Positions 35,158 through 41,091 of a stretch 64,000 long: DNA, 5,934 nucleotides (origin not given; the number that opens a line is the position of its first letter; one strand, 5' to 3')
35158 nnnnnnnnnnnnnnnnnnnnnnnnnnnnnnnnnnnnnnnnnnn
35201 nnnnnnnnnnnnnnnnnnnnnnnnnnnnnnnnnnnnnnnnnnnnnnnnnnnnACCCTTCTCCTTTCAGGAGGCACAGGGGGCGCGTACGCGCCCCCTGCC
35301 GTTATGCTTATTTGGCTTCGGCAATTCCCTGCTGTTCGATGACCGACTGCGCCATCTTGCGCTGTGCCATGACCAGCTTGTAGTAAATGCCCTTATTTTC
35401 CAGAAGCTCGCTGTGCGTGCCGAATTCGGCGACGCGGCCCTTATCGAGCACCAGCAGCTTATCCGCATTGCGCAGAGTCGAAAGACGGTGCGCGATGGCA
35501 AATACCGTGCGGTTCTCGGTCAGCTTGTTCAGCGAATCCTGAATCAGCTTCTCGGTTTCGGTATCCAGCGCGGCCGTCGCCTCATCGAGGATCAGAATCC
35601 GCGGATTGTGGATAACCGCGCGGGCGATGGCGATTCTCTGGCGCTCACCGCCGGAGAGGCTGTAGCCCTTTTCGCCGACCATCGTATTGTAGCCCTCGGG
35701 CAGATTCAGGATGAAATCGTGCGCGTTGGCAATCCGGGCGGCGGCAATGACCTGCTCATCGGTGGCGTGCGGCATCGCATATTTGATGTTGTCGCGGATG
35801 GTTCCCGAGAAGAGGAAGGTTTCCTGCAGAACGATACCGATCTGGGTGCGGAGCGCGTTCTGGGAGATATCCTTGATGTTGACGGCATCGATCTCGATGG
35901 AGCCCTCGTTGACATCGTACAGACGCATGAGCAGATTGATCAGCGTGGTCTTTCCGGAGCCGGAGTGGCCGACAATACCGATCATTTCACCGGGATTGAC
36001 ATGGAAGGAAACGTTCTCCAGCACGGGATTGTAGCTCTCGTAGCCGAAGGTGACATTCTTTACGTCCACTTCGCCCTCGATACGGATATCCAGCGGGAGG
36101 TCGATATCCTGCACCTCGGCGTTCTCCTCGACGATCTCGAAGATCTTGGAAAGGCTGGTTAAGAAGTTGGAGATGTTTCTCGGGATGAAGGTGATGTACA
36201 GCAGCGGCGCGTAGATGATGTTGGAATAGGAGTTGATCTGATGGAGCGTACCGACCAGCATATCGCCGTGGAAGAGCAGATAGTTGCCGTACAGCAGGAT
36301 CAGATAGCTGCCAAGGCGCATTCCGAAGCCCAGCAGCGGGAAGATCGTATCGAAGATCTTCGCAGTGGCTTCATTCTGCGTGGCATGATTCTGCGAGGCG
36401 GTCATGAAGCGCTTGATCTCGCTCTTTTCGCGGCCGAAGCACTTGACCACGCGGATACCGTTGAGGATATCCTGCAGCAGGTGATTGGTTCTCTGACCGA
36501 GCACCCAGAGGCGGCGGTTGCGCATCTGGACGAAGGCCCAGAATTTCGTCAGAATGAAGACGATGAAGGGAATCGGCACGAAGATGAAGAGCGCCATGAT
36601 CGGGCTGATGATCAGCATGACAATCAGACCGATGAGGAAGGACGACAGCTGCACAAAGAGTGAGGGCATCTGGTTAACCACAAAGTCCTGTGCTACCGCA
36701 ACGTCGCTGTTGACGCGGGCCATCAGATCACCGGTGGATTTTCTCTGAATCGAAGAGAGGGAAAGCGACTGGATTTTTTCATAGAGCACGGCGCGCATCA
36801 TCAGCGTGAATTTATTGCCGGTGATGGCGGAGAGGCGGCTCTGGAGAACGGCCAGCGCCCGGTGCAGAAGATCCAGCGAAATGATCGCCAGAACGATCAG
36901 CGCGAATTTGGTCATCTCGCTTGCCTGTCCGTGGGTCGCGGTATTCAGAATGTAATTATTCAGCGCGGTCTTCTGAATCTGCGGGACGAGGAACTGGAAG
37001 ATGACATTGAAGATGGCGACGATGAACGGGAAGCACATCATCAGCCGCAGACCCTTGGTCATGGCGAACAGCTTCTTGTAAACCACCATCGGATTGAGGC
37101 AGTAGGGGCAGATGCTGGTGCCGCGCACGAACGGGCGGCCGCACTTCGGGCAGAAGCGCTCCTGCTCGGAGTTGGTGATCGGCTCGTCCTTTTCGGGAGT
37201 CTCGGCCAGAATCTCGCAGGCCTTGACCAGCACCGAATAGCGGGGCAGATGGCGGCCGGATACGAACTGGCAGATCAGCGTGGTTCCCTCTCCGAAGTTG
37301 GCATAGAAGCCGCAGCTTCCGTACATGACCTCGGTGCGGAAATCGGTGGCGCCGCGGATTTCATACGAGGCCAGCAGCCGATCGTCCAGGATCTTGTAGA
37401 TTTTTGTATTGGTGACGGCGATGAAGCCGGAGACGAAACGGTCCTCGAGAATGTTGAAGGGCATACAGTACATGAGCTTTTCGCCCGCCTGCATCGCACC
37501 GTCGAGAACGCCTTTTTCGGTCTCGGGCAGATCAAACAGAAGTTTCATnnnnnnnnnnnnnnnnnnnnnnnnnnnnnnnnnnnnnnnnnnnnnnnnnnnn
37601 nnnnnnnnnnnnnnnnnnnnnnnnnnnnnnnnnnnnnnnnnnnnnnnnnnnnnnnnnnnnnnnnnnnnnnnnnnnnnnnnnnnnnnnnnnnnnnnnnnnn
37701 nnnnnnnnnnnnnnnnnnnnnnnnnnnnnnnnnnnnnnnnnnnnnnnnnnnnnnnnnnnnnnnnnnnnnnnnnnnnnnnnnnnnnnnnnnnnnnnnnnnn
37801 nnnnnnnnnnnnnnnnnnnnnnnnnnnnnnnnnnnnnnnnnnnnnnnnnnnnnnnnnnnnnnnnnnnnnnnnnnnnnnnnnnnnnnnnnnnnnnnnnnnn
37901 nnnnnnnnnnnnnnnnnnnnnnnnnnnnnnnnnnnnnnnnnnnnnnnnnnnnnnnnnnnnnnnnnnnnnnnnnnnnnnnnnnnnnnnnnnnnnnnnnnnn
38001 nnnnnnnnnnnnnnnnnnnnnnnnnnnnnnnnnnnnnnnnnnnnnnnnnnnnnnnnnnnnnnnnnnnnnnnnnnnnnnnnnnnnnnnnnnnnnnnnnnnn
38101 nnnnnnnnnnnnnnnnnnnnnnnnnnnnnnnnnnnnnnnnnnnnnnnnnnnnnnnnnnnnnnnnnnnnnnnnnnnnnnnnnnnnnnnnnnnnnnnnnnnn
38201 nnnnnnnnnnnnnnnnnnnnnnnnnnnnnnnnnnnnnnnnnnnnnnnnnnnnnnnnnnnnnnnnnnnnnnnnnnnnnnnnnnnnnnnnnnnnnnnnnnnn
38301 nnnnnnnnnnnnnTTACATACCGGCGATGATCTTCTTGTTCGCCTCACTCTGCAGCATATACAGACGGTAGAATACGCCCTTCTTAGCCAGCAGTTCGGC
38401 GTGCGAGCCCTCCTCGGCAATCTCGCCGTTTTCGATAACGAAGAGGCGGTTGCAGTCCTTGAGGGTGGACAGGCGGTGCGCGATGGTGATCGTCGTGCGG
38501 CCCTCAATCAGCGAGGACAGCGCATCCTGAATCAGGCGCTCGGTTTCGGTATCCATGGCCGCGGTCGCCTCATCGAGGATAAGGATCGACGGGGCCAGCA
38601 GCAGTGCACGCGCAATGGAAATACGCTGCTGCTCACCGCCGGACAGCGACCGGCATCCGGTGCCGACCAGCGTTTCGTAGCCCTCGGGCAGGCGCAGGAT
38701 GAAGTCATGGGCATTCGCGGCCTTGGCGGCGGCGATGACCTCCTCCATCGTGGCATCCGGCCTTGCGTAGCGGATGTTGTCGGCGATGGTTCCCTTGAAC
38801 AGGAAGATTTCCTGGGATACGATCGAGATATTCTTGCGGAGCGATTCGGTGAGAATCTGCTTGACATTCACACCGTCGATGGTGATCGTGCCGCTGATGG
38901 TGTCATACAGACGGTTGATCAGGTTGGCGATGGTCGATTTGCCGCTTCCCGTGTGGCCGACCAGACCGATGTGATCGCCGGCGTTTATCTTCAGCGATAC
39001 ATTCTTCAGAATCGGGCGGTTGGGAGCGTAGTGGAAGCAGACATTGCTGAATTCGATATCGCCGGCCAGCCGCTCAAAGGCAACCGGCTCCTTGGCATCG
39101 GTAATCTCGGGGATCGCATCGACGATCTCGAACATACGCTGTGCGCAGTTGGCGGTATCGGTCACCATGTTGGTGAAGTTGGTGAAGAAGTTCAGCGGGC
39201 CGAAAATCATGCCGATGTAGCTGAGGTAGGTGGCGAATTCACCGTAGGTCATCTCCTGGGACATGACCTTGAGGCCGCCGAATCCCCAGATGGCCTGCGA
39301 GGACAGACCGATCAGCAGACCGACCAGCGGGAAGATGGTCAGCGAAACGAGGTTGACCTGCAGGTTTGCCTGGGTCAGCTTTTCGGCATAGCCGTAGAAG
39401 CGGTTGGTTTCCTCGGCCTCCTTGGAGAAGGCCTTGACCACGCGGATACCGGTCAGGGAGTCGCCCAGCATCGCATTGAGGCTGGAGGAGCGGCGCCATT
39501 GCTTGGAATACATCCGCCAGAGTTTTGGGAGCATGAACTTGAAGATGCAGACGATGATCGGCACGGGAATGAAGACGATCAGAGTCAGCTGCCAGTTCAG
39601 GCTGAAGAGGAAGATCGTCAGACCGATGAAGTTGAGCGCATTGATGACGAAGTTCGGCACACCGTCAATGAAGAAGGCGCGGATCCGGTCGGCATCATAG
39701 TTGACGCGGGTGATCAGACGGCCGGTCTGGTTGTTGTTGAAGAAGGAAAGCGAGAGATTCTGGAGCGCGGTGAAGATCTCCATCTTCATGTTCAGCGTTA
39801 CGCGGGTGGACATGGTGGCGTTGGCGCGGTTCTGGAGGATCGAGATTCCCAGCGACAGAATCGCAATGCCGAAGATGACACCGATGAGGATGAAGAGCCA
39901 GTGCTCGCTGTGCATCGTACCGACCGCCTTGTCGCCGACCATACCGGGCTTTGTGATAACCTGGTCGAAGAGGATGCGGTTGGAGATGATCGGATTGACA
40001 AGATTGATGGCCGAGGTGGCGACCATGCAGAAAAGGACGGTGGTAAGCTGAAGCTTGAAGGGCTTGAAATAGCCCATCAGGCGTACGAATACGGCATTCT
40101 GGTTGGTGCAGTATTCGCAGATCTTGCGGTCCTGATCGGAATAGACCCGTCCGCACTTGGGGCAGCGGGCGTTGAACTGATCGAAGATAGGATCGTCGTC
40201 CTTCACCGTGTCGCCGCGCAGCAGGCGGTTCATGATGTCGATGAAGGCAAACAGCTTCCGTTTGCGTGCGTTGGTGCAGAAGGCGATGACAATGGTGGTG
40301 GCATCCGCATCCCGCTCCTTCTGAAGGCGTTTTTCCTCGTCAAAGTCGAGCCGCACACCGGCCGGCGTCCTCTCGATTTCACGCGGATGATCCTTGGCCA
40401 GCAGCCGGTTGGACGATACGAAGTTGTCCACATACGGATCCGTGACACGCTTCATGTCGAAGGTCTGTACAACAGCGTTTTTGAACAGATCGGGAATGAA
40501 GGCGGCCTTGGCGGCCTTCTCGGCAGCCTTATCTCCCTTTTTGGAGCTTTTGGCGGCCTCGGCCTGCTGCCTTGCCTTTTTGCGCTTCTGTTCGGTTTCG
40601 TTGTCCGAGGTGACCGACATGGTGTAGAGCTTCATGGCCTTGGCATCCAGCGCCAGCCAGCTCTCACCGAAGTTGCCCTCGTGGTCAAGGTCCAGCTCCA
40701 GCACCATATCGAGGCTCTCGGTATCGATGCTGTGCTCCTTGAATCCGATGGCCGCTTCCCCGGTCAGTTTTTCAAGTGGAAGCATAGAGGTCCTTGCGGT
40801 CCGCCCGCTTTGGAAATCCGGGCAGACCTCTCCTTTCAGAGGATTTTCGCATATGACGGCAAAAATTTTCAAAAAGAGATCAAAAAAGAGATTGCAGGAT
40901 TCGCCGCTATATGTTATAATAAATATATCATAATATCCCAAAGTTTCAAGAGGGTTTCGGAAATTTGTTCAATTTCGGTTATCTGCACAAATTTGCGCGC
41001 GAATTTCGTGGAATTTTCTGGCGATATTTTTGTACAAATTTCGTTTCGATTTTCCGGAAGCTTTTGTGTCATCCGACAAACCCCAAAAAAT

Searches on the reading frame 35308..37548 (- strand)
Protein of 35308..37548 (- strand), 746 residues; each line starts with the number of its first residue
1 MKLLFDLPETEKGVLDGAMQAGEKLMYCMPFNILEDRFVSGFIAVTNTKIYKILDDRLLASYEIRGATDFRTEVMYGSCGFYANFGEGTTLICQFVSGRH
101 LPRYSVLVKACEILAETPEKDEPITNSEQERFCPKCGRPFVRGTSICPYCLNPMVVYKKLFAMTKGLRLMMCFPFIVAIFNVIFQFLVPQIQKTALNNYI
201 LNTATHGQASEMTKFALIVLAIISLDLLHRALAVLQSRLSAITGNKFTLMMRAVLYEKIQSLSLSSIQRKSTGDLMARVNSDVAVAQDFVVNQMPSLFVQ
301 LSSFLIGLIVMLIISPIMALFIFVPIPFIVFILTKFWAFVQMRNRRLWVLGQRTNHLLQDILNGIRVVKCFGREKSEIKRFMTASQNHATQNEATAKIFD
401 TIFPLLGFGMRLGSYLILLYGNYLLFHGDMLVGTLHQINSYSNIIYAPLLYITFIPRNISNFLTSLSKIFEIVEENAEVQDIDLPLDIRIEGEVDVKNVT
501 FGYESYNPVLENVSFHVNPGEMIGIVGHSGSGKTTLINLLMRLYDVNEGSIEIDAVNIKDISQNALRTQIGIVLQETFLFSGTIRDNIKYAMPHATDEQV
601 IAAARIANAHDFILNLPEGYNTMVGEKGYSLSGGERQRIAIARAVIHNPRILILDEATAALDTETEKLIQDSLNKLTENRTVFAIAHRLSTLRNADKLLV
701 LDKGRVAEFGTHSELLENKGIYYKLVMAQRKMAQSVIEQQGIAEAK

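Call 45: search_protein_families(library=pfam, proteins=[window:35308-37548:-], max_evalue=0.00001)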
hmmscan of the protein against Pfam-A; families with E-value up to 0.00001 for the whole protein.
window:35308-37548:- (746 aa): 3 families
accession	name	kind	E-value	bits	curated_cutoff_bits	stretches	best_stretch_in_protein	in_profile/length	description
PF00005.33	ABC_tran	-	1.9e-35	122.9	25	1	510-659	1-137/137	ABC transporter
PF00664.28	ABC_membrane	-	1.3e-31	110.8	28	1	174-449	4-274/274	ABC transporter transmembrane region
PF02463.25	SMC_N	-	1.7e-07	31.3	40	0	573-700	135-210/220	RecF/RecN/SMC N terminal domain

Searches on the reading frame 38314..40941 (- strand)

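Call 45: search_protein_families(library=pfam, proteins=[window:38314-40941:-], max_evalue=0.00001)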
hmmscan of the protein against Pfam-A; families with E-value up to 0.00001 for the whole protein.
window:38314-40941:- (875 aa): 2 families
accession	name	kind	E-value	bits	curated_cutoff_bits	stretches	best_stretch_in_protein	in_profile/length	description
PF00664.28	ABC_membrane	-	1.4e-39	136.8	28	1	301-583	3-274/274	ABC transporter transmembrane region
PF00005.33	ABC_tran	-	9.5e-34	117.4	25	1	645-794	1-137/137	ABC transporter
